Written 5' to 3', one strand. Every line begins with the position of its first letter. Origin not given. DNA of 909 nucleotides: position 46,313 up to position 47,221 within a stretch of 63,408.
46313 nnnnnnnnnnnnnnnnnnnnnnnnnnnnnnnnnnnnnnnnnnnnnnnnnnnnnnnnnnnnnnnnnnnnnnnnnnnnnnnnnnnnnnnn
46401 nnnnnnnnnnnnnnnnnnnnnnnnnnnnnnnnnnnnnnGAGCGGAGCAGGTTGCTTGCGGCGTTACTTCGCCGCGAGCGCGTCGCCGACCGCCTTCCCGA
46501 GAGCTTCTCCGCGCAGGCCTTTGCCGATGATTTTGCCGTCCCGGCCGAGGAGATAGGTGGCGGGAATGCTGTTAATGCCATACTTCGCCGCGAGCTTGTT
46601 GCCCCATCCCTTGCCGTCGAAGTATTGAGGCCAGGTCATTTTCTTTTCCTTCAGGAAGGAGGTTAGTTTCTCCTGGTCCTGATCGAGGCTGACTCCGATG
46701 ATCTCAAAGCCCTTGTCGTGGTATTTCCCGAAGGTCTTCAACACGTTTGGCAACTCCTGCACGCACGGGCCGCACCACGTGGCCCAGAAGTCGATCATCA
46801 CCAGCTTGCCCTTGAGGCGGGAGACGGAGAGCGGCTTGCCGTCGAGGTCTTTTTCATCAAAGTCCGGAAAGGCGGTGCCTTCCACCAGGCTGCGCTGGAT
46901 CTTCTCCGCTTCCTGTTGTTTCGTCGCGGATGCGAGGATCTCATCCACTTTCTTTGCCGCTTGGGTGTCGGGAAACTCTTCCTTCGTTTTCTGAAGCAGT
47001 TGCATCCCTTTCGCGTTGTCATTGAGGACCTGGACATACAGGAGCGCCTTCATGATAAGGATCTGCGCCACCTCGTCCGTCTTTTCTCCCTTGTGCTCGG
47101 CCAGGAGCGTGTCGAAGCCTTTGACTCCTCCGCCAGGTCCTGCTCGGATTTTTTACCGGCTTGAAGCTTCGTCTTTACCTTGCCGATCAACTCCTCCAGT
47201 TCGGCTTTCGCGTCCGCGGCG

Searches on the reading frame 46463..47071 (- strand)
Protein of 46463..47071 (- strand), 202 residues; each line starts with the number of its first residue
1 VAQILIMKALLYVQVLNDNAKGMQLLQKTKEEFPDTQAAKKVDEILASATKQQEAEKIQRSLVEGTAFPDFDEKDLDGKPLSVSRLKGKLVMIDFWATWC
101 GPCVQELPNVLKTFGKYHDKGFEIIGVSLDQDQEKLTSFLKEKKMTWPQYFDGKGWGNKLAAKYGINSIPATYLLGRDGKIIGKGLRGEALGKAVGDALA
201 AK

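Call 77: search_protein_families(library=pfam, proteins=[window:46463-47071:-], max_evalue=0.0001)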
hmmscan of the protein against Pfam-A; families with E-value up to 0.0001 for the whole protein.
window:46463-47071:- (202 aa): 6 families
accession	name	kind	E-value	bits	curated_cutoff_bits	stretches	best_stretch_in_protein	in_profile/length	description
PF08534.16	Redoxin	-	8.6e-23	81.2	26.6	1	64-187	2-134/148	Redoxin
PF00578.27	AhpC-TSA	-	1.7e-22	80.1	26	1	65-181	2-121/124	AhpC/TSA family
PF13905.12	Thioredoxin_8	-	2.2e-19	70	27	1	88-181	1-94/94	Thioredoxin-like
PF00085.26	Thioredoxin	-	1.3e-08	35.2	23.5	1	88-134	18-63/103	Thioredoxin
PF13098.12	Thioredoxin_2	-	1e-06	29.5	27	1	87-180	4-86/104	Thioredoxin-like domain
PF00255.25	GSHPx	-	5.8e-05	23.1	27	1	70-132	3-64/108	Glutathione peroxidase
